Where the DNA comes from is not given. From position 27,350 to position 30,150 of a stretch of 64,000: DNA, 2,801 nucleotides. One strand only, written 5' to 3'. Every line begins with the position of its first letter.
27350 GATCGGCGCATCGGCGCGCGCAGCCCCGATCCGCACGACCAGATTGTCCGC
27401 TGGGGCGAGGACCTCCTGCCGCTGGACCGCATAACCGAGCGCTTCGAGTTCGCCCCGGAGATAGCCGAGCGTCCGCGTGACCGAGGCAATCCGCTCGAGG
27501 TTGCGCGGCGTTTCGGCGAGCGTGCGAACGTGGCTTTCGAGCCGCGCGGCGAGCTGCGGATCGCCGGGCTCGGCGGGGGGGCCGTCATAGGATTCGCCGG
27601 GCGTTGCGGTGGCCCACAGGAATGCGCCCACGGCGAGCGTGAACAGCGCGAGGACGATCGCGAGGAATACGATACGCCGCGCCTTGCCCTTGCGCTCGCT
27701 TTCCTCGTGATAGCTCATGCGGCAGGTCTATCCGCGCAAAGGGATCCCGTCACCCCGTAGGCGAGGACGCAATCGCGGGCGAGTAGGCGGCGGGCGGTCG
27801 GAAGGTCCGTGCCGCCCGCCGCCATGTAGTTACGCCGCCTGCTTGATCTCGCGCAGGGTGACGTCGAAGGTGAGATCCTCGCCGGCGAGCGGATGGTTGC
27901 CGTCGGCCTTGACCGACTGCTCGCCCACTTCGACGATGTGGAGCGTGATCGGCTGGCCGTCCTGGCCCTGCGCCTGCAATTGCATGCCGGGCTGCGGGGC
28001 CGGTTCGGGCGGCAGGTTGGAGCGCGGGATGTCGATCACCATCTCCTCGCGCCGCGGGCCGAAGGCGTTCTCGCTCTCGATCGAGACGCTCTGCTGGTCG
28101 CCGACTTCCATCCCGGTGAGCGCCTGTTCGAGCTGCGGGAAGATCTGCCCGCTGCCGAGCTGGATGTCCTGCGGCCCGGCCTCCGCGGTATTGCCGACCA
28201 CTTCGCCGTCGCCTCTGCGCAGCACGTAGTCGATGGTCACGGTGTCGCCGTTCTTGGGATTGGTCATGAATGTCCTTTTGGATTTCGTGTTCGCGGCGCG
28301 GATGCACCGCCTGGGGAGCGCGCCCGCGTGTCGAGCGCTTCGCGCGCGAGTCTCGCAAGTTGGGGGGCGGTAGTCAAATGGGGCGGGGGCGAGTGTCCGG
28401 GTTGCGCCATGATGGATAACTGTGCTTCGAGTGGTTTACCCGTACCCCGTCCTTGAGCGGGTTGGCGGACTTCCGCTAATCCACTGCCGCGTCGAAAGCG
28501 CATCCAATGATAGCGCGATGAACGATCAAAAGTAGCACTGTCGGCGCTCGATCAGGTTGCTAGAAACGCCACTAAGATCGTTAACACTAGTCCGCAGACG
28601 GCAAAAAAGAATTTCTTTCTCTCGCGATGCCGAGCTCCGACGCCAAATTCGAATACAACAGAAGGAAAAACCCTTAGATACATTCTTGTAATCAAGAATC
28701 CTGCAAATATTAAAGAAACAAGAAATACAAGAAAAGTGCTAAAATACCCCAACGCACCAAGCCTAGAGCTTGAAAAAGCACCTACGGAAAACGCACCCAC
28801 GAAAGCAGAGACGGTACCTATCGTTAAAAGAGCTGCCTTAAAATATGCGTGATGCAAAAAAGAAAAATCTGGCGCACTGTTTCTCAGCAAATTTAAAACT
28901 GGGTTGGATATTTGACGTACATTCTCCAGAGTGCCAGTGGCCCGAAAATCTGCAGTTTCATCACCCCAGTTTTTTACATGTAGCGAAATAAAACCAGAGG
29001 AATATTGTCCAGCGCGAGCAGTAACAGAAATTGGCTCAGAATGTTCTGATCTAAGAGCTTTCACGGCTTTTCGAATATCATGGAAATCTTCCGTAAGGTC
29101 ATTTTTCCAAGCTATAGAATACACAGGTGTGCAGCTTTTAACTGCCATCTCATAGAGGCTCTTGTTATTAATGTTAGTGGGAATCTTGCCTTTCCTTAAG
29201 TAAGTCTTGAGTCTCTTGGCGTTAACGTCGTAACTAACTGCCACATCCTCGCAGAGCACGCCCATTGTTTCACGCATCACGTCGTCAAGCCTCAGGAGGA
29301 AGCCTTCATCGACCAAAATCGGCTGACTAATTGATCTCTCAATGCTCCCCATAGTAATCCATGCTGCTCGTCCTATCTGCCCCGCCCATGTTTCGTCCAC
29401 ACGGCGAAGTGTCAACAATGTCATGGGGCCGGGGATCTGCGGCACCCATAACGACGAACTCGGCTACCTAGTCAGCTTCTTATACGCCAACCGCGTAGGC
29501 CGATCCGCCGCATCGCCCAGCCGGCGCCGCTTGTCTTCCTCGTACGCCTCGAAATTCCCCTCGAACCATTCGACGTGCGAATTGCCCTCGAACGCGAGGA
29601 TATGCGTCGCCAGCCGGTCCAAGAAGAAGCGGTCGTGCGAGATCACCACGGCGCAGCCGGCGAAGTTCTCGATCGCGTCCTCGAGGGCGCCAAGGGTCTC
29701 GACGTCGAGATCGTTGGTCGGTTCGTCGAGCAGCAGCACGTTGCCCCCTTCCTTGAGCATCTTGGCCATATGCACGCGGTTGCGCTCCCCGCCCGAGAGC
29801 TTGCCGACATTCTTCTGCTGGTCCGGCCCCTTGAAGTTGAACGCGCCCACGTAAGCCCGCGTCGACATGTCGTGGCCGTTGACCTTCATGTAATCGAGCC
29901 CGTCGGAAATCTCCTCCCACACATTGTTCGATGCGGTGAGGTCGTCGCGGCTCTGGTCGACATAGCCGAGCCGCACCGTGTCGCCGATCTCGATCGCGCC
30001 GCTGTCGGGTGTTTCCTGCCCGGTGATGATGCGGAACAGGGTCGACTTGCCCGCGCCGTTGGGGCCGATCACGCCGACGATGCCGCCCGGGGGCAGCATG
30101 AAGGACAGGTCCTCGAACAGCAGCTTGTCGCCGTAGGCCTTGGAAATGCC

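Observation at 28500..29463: Single-gene low-GC island encoding an orphan membrane protein between an FKBP gene and ettA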

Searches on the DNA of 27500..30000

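Call 8: search_rna_families(source=window, start=27500, end=30000, threshold=evalue, max_evalue=1)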
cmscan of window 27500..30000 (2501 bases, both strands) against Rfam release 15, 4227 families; matches with E-value up to 1: 0.
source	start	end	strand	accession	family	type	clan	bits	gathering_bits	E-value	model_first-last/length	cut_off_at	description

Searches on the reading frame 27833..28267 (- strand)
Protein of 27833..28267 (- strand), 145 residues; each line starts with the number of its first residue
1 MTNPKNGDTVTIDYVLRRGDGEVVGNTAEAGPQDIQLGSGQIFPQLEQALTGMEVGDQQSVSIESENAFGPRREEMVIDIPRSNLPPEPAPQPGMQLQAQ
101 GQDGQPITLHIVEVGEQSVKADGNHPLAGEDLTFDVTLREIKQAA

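Call 4: search_protein_families(library=pfam, proteins=[window:27833-28267:-], max_evalue=1)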
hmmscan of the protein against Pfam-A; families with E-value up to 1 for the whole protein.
window:27833-28267:- (145 aa): 2 families
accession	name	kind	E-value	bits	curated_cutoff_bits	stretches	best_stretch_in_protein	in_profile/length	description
PF00254.34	FKBP_C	-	1.5e-14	54.5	21.1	1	3-75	4-78/94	FKBP-type peptidyl-prolyl cis-trans isomerase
PF22199.2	FKBP26_IF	-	0.062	13.7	27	1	91-127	15-46/46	FKBP26, IF domain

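Call 65: find_related_loci(query=window:27833-28267:-, collection=genome_contigs, flank=4000)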
Query window:27833-28267:- (145 aa) in genome_contigs; peptide patterns used: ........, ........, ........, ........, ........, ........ (x = any residue, [..] = any of these).
600 stretches matched a pattern (row limit reached: there are more); 534 encode a relative of the query (tblastn E <= 1e-3); the best 80 are kept; 80 distinct loci.
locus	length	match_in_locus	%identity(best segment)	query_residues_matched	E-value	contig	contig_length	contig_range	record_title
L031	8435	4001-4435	79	1-145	1e-77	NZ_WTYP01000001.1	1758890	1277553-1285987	Pontixanthobacter luteolus strain SW-109 NODE_1_length_1758890, whole genome shotgun sequence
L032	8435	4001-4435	79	1-145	3e-76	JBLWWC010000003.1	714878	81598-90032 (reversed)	MAG: Qipengyuania sp. isolate EA13-13 A13maxbin.034RE.5K@3, whole genome shotgun sequence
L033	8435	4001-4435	78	1-145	2e-75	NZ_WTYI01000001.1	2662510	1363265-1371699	Qipengyuania aquimaris strain JCM 12189 NODE_1_length_2662510, whole genome shotgun sequence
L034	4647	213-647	77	1-145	9e-75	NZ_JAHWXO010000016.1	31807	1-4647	Qipengyuania pacifica strain NZ-96 16, whole genome shotgun sequence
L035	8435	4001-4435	77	1-145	3e-74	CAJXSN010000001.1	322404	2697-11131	MAG TPA_asm: uncultured Sphingomonadaceae bacterium isolate SRR3933255_bin.14_MetaBAT_v2.12.1_MAG genome assembly, conti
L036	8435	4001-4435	77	1-145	4e-74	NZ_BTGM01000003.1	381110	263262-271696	Qipengyuania sp. MTN3-11 Contig3, whole genome shotgun sequence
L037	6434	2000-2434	77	1-145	1e-73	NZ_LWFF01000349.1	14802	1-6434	Erythrobacter sp. HI0063 HI0063_c92, whole genome shotgun sequence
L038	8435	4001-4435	75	1-145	2e-73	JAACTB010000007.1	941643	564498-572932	MAG: Erythrobacter sp. isolate CG_2015-16_64_20 CG_2015-16_curated_scaffold_1, whole genome shotgun sequence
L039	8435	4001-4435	77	1-145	2e-73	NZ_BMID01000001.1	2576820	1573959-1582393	Blastomonas marina strain CGMCC 1.15297 sequence01, whole genome shotgun sequence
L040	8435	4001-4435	72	1-145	1e-71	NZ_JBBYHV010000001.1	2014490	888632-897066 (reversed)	Aurantiacibacter gilvus strain DGU6 contig1, whole genome shotgun sequence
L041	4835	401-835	74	1-145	8e-72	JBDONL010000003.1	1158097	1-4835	MAG: Sphingomonadaceae bacterium isolate FK190211_WC_159_metabat1_scaf2bin.005 NODE_1_length_1158097_cov_2.710012, whole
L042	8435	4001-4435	72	1-145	3e-71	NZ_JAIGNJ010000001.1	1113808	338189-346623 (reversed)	Qipengyuania vesicularis strain 1NDH10 NODE_1_length_1113808_cov_214.728530, whole genome shotgun sequence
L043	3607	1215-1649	73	1-145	4e-70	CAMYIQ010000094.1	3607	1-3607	MAG: uncultured Erythrobacter sp. isolate Biocath_Alpha_31 genome assembly, contig: k127_7559, whole genome shotgun sequ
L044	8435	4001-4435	72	1-145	4e-69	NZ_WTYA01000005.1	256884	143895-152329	Qipengyuania algicida strain KEMB 9005-328 NODE_5_length_256884, whole genome shotgun sequence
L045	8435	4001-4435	72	1-145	1e-67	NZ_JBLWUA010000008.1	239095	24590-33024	MAG: Parasphingorhabdus sp. isolate EA08-07 A08maxbin.015RE.5K@8, whole genome shotgun sequence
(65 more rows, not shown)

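Call 66: find_related_loci(query=window:27833-28267:-, collection=metagenome_contigs, flank=4000)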
Query window:27833-28267:- (145 aa) in metagenome_contigs; peptide patterns used: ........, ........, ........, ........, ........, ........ (x = any residue, [..] = any of these).
599 stretches matched a pattern (row limit reached: there are more); 525 encode a relative of the query (tblastn E <= 1e-3); the best 80 are kept; 80 distinct loci.
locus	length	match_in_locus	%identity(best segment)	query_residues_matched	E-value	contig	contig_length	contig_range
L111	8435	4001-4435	79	1-145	5e-77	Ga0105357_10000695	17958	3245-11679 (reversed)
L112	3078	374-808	77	1-145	2e-76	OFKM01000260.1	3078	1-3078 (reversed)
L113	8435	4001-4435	77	1-145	6e-75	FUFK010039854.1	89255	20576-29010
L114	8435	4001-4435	77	1-145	6e-75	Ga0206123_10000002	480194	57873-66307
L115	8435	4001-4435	77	1-145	2e-74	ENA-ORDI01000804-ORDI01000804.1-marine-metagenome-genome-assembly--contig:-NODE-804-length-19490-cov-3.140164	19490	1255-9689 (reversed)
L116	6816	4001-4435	77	1-145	9e-74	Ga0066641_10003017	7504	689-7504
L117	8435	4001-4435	77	1-145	8e-74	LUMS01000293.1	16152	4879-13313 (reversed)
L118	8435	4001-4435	77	1-145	8e-74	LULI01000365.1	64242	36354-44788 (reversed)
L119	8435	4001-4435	75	1-145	2e-73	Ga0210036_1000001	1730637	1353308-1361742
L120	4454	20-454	70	1-145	1e-66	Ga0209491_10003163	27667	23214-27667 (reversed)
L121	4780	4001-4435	70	1-145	7e-67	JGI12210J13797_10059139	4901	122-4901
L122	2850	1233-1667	72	1-145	1e-66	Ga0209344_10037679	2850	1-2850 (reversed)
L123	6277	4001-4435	70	1-145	4e-66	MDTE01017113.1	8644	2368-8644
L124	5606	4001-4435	69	1-145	2e-65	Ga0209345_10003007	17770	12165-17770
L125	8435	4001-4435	69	1-145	6e-65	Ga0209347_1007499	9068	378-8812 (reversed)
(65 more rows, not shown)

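Call 70: search_protein_families(library=pfam, proteins=[L123:2679-3797:-], max_evalue=0.001)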
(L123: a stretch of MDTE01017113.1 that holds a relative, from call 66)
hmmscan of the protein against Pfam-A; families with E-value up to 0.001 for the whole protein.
L123:2679-3797:- (372 aa): 1 family
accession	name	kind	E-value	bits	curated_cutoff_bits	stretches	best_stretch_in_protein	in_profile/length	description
PF03372.29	Exo_endo_phos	-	9.7e-29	101.1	24.5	1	115-319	1-225/225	Endonuclease/Exonuclease/phosphatase family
